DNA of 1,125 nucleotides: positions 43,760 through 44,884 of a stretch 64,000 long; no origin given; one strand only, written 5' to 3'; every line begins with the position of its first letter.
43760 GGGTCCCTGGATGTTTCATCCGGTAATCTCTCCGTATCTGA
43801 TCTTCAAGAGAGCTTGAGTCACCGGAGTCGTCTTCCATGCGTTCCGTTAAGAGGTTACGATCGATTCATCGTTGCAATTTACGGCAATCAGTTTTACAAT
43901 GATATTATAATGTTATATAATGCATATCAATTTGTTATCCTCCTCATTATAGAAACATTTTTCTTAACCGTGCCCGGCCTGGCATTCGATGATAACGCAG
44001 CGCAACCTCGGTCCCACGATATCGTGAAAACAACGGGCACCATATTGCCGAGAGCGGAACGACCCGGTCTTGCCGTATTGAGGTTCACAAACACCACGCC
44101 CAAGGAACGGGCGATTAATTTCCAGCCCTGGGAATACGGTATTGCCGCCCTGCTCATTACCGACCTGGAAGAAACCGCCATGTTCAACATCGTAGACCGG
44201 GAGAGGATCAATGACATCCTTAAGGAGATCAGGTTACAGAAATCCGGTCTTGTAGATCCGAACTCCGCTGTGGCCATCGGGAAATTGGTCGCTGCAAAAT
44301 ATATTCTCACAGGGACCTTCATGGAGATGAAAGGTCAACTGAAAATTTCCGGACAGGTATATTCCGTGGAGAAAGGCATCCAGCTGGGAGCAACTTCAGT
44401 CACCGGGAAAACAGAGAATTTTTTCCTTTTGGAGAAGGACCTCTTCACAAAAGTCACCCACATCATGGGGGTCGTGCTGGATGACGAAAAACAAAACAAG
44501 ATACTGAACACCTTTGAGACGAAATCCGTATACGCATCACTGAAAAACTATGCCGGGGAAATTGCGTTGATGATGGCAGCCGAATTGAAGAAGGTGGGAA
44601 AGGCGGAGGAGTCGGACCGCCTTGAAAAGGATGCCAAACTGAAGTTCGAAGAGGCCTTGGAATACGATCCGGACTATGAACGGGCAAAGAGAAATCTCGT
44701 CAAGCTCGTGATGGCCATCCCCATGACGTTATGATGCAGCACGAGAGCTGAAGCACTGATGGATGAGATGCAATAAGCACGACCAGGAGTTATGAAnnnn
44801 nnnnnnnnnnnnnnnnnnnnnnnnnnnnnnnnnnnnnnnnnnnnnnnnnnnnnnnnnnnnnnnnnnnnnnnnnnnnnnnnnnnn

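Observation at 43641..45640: AT-richer islet encoding a CsgG-family periplasmic protein and an adjacent small outer-membrane beta-barrel: possible uncharacterised OM secretion/assembly pair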

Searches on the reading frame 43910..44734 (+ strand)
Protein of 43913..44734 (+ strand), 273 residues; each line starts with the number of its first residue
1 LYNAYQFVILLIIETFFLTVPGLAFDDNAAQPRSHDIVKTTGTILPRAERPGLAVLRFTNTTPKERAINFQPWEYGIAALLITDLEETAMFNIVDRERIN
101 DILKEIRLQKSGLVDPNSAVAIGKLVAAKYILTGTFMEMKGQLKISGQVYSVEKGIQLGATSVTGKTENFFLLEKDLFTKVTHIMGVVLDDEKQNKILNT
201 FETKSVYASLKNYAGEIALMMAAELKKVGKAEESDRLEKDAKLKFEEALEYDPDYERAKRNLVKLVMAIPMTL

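Call 4: search_protein_families(library=pfam, proteins=[window:43913-44734:+], max_evalue=1)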
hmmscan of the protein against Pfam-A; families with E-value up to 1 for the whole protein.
window:43913-44734:+ (273 aa): 2 families
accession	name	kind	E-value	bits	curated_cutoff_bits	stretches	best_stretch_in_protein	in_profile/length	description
PF03783.19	CsgG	-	1e-11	45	20.8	1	49-140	8-102/210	Curli production assembly/transport component CsgG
PF13036.11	LpoB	-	9.8e-08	32.5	22.3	1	49-158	28-129/147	Peptidoglycan-synthase activator LpoB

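Call 5: search_protein_families(library=ncbifam, proteins=[window:43913-44734:+], max_evalue=1)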
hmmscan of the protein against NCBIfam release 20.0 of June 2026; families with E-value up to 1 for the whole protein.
window:43913-44734:+ (273 aa): 3 families
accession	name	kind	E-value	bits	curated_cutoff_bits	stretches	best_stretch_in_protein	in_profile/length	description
TIGR02722.1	lp_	equivalog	1.4e-06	28.5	110.55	1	81-142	94-156/189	penicillin-binding protein activator LpoB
TIGR04510.1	mod_pep_cyc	subfamily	0.0014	17.2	400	1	85-215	273-404/814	putative peptide modification system cyclase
NF047507.1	TPR_BatC_Lepto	exception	0.057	12.9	175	1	238-262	112-136/214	TPR repeat-containing protein BatC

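Call 10: find_homologous_proteins(query=window:43913-44734:+)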
Query window:43913-44734:+ (273 aa): 91 proteins with E <= 0.001 among 1798 candidates.
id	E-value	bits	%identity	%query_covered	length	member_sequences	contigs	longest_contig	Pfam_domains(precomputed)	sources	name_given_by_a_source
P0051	4.6e-153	525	100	90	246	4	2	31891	PF13036.12,PF03783.21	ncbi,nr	ncbi:MAG TPA: CsgG/HfaB family protein, partial [Deltaproteobacteria bacterium]|nr:CsgG/HfaB family 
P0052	1.0e-132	459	79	100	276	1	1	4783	PF13036.12,PF03783.21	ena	-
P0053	6.9e-124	430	76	98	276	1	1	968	PF13036.12,PF03783.21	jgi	jgi:TolB-like protein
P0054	5.6e-120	417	73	99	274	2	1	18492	PF13036.12,PF03783.21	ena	-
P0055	7.1e-110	384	66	99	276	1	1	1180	PF13036.12,PF03783.21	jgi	jgi:TolB-like protein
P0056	1.9e-107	376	65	99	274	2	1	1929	PF13036.12,PF03783.21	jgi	jgi:TolB-like protein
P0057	8.6e-104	364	63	99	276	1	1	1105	PF13036.12,PF03783.21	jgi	jgi:TolB-like protein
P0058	1.5e-94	334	62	98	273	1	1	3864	PF13036.12,PF03783.21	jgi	-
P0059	3.9e-94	332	63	94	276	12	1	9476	PF13036.12,PF03783.21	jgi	-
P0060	1.6e-93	330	60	98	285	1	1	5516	PF13036.12,PF03783.21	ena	-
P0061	1.7e-92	327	60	98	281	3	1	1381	PF13036.12,PF03783.21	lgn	-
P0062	5.6e-92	325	60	98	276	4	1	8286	PF13036.12,PF03783.21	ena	-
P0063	6.8e-91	322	62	93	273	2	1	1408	PF13036.12,PF03783.21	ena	-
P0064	8.0e-91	322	58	98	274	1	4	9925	PF03783.21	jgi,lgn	jgi:TolB-like protein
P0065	5.6e-90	319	67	84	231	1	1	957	PF13036.12,PF03783.21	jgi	jgi:TolB-like protein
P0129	2.2e-11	61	29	74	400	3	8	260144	PF13431.13,PF13414.13,PF13176.13,PF03783.21,PF13428.13,PF13374.13,PF14559.13,PF24575.2,PF00515.35,PF12895.14,PF13424.13,PF13432.13,PF13181.13,PF07719.24,PF13174.13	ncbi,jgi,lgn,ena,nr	ncbi:MAG TPA: tetratricopeptide repeat protein [Syntrophales bacterium]|nr:tetratricopeptide repeat 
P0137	1.2e-7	49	35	46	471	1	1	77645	PF03783.21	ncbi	-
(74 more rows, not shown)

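Call 26: predict_structure(alignment_id=A2)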
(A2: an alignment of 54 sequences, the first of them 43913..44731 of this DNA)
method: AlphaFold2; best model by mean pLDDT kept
length: 273 residues; sequences in the alignment: 54
mean_pLDDT: 79.9   pTM: 0.69
mean pLDDT of the five models: 79.9, 76.8, 75.8, 70.0, 66.7
residues with pLDDT >= 90: 112; 70-90: 100; 50-70: 33; < 50: 28
segments of 3 or more residues with pLDDT < 50: 20-41, 269-273
pLDDT, mean of each block of 10 residues (from residue 1): 76 70 36 37 65 90 89 91 85 78 71 64 64 94 95 89 95 93 81 83 90 92 90 93 96 93 71 41
secondary structure, 60 per line:
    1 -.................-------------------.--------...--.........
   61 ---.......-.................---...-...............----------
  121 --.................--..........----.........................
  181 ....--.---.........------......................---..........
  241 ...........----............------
elements in order: H2-18 E52-60 H64-70 H72-88 E92-94 H96-110 H123-127 E128-139 E142-151 E156-166 H167-184 H191-199 H206-227 H231-251 H256-267

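Call 30: fold_search(model_id=the predicted structure, library=pdb)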
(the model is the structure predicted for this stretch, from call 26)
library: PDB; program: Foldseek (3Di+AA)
matches with E <= 10: 1083; with E <= 0.001: 46
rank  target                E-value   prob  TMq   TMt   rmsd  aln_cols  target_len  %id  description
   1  4uv2_G                4.3e-05  1.00  0.32  0.36   7.4       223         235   14  Structure of the curli transport lipoprotein CsgG in a non-lipidated, pre-pore conformation (released 2014-09-24)
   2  4uv2_F                5.4e-05  1.00  0.26  0.30   9.8       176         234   17  Structure of the curli transport lipoprotein CsgG in a non-lipidated, pre-pore conformation (released 2014-09-24)
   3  4uv2_O                6.0e-05  1.00  0.33  0.40   7.3       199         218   20  Structure of the curli transport lipoprotein CsgG in a non-lipidated, pre-pore conformation (released 2014-09-24)
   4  4r40_A                6.3e-05  1.00  0.35  0.24   7.0       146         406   16  Crystal Structure of TolB/Pal complex from Yersinia pestis. (released 2014-09-03)
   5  4uv2_D                6.3e-05  1.00  0.30  0.34   7.8       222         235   15  Structure of the curli transport lipoprotein CsgG in a non-lipidated, pre-pore conformation (released 2014-09-24)
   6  1c5k                  7.5e-05  1.00  0.35  0.25   5.8       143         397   17  THE STRUCTURE OF TOLB, AN ESSENTIAL COMPONENT OF THE TOL-DEPENDENT TRANSLOCATION SYSTEM AND ITS INTERACTIONS WITH THE TR (released 2000-12-06)
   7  2hqs_B                7.5e-05  1.00  0.34  0.23   6.3       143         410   17  Crystal structure of TolB/Pal complex (released 2007-04-03)
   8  3ly9                  7.5e-05  1.00  0.46  0.40   6.8       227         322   12  Crystal structure of mutant D471N of the periplasmic domain of CadC (released 2011-02-09)
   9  3ly7                  7.9e-05  1.00  0.46  0.40   6.5       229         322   11  Crystal structure of the periplasmic domain of CadC (released 2011-02-09)
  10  4uv3_C                7.9e-05  1.00  0.28  0.31  19.8       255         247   15  Structure of the curli transport lipoprotein CsgG in its membrane- bound conformation (released 2014-09-24)
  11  3ly8                  8.3e-05  1.00  0.50  0.43   6.3       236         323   12  Crystal structure of mutant D471E of the periplasmic domain of CadC (released 2011-02-09)
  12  2hqs_A                8.8e-05  1.00  0.35  0.24   6.2       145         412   15  Crystal structure of TolB/Pal complex (released 2007-04-03)
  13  4uv2_N                9.3e-05  1.00  0.31  0.35   7.8       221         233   16  Structure of the curli transport lipoprotein CsgG in a non-lipidated, pre-pore conformation (released 2014-09-24)
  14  4uv2_P                9.3e-05  1.00  0.26  0.32  18.0       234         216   14  Structure of the curli transport lipoprotein CsgG in a non-lipidated, pre-pore conformation (released 2014-09-24)
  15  9a2l_MODEL_1_A        1.0e-04  1.00  0.35  0.23   6.3       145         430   16  Model of E. coli TolB by in-cell photo-crosslinking MS and deep learning (released 2023-02-24)
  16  4uv2_B                1.0e-04  1.00  0.26  0.30  10.4       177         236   18  Structure of the curli transport lipoprotein CsgG in a non-lipidated, pre-pore conformation (released 2014-09-24)
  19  4uv2_A                1.3e-04  1.00  0.26  0.30   7.6       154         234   18  Structure of the curli transport lipoprotein CsgG in a non-lipidated, pre-pore conformation (released 2014-09-24)
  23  4uv2_E                1.8e-04  1.00  0.27  0.30  18.1       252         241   13  Structure of the curli transport lipoprotein CsgG in a non-lipidated, pre-pore conformation (released 2014-09-24)
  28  4uv2_J                2.4e-04  1.00  0.27  0.30   8.3       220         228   15  Structure of the curli transport lipoprotein CsgG in a non-lipidated, pre-pore conformation (released 2014-09-24)
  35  4uv2_M                3.1e-04  1.00  0.32  0.39   7.1       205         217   17  Structure of the curli transport lipoprotein CsgG in a non-lipidated, pre-pore conformation (released 2014-09-24)
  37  4uv2_I                3.3e-04  1.00  0.29  0.32  11.2       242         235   14  Structure of the curli transport lipoprotein CsgG in a non-lipidated, pre-pore conformation (released 2014-09-24)
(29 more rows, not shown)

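Call 44: search_solved_structures(query=A2, max_evalue=1)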
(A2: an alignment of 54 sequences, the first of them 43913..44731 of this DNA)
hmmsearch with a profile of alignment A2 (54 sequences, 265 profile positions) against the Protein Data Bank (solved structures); distinct sequences matched with E-value up to 1: 44.
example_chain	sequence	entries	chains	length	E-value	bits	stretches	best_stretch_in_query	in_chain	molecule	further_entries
6eou_A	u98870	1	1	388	0.00021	23.7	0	212-258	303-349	UDP-N-acetylglucosamine--peptide N-acetylglucosaminyltransferase 110 kDa subunit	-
1w3b_A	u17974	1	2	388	0.00022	23.7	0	212-258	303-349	UDP-N-ACETYLGLUCOSAMINE--PEPTIDE N-ACETYLGLUCOSAMINYLTRANSFERASE 110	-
7yeh_B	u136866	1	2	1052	0.00062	22.2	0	212-258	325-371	UDP-N-acetylglucosamine--peptide N-acetylglucosaminyltransferase 110 kDa subunit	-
7yea_A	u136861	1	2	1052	0.00062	22.2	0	212-258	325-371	UDP-N-acetylglucosamine--peptide N-acetylglucosaminyltransferase 110 kDa subunit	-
7ntf_A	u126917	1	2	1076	0.00066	22.1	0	212-258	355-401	Isoform 1 of UDP-N-acetylglucosamine--peptide N-acetylglucosaminyltransferase 110 kDa subu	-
7obi_A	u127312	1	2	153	0.00069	22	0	214-257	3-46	CTPR-rv4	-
8ump_A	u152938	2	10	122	0.00086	21.7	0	231-255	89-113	T33-ml35-redesigned-TPR-domain-fold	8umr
9gzg_A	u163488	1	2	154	0.00089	21.7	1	214-255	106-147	Engineered CTPR protein with glutamic acids for conductivity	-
3kd7_A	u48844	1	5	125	0.0047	19.3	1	219-255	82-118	CTPR390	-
1na0_A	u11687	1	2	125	0.0091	18.4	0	229-255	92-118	designed protein CTPR3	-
1na3_A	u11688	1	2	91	0.021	17.2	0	230-255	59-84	designed protein CTPR2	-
8cm9_A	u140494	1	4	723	0.032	16.6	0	212-258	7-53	UDP-N-acetylglucosamine--peptide N-acetylglucosaminyltransferase 110 kDa subunit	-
6tka_AAA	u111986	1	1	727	0.036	16.4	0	213-258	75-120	UDP-N-acetylglucosamine--peptide N-acetylglucosaminyltransferase 110 kDa subunit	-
6ibo_A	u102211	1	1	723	0.04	16.2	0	213-258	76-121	UDP-N-acetylglucosamine--peptide N-acetylglucosaminyltransferase 110 kDa subunit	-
3pe3_A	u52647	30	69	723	0.04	16.2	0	213-258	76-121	UDP-N-acetylglucosamine--peptide N-acetylglucosaminyltransferase 110 kDa subunit | UDP-N-ACETYLGLUCOSAMINE--PEPTIDE N-ACETYLGLUCOSAMINYL TRANSFERASE 110 KDA SUB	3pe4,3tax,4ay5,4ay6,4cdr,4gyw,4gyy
4uv2_A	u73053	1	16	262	0.36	13.1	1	70-135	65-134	CURLI PRODUCTION TRANSPORT COMPONENT CSGG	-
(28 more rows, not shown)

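Call 53: find_encoding_contigs(protein=P0129, flank=5000, max_places=2)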
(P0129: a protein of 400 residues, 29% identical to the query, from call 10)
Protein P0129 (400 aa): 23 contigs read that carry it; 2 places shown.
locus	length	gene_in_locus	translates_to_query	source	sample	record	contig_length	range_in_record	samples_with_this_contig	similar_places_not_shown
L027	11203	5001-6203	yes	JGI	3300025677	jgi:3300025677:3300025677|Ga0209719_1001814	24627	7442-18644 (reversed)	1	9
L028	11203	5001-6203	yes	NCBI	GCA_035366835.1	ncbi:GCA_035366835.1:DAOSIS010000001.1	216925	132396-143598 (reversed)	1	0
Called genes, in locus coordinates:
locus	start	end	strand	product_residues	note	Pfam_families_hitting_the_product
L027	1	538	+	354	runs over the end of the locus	PF00850:Hist_deacetyl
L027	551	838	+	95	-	PF02686:GatC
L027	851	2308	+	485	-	PF01425:Amidase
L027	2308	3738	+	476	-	PF02934:GatB_N, PF02637:GatB_Yqey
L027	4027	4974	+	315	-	PF03783:CsgG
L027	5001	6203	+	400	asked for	PF12895:ANAPC3 (faint), PF13174:TPR_6 (faint), PF24575:TPR_Slam (faint), PF00515:TPR_1 (faint), PF13424:TPR_12 (weak), PF13432:TPR_16, PF14559:TPR_19, PF03783:CsgG, +7 more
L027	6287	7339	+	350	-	PF01008:IF-2B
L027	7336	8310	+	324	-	PF00005:ABC_tran, PF13304:AAA_21 (weak), PF08352:oligo_HPY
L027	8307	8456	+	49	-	-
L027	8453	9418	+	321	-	PF00005:ABC_tran, PF13304:AAA_21 (weak), PF08352:oligo_HPY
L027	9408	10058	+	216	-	PF00702:Hydrolase, PF13419:HAD_2, PF13242:Hydrolase_like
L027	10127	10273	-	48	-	-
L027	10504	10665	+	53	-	-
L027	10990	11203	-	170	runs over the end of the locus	PF01850:PIN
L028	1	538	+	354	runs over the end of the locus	PF00850:Hist_deacetyl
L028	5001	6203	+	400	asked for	PF12895:ANAPC3 (faint), PF13174:TPR_6 (faint), PF24575:TPR_Slam (faint), PF00515:TPR_1 (faint), PF13424:TPR_12 (weak), PF13432:TPR_16, PF14559:TPR_19, PF03783:CsgG, +7 more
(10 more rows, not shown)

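Call 54: find_encoding_contigs(protein=P0137, flank=5000, max_places=1)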
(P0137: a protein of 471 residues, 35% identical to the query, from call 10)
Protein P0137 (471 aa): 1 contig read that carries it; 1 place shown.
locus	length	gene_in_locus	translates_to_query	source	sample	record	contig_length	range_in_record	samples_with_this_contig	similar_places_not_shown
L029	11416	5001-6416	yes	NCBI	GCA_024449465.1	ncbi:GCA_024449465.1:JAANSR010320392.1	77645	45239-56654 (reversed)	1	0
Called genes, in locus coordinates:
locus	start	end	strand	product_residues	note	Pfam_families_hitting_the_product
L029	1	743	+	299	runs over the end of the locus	PF01937:ARMT1-like_dom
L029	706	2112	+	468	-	PF01336:tRNA_anti-codon, PF00152:tRNA-synt_2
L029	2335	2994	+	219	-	PF01209:Ubie_methyltran, PF13489:Methyltransf_23, PF13847:Methyltransf_31, PF08241:Methyltransf_11, PF08242:Methyltransf_12, PF13649:Methyltransf_25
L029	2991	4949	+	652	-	PF00501:AMP-binding, PF23562:AMP-binding_C_3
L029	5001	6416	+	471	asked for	PF03783:CsgG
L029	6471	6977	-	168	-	PF03783:CsgG (weak)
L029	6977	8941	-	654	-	PF00578:AhpC-TSA, PF13428:TPR_14 (faint), PF09976:TPR_21 (weak), PF13431:TPR_17 (faint), PF14559:TPR_19 (faint), PF13432:TPR_16 (weak), PF07719:TPR_2 (weak), PF03783:CsgG, +5 more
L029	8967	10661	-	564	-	PF00069:Pkinase, PF07714:PK_Tyr_Ser-Thr, PF03109:ABC1 (weak), PF08308:PEGA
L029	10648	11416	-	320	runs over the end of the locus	PF13365:Trypsin_2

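Call 72: find_encoding_contigs(protein=P0052, flank=5000, max_places=2)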
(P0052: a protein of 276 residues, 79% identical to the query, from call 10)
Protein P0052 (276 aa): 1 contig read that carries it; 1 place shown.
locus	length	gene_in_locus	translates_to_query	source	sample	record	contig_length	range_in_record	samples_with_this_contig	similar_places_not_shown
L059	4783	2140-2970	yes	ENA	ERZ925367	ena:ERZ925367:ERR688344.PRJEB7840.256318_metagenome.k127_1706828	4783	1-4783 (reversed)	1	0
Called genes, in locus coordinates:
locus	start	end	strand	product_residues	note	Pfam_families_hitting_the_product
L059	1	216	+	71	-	?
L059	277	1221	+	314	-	PF13715:CarbopepD_reg_2 (faint), PF13620:CarboxypepD_reg, PF17210:SdrD_B (weak), PF17802:SpaA (faint), PF22904:NOMO1-like_2nd (weak), PF13620:CarboxypepD_reg (weak)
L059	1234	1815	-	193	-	PF13505:OMP_b-brl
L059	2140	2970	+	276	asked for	PF03783:CsgG, PF13036:LpoB (weak)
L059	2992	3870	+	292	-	-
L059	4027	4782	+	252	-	?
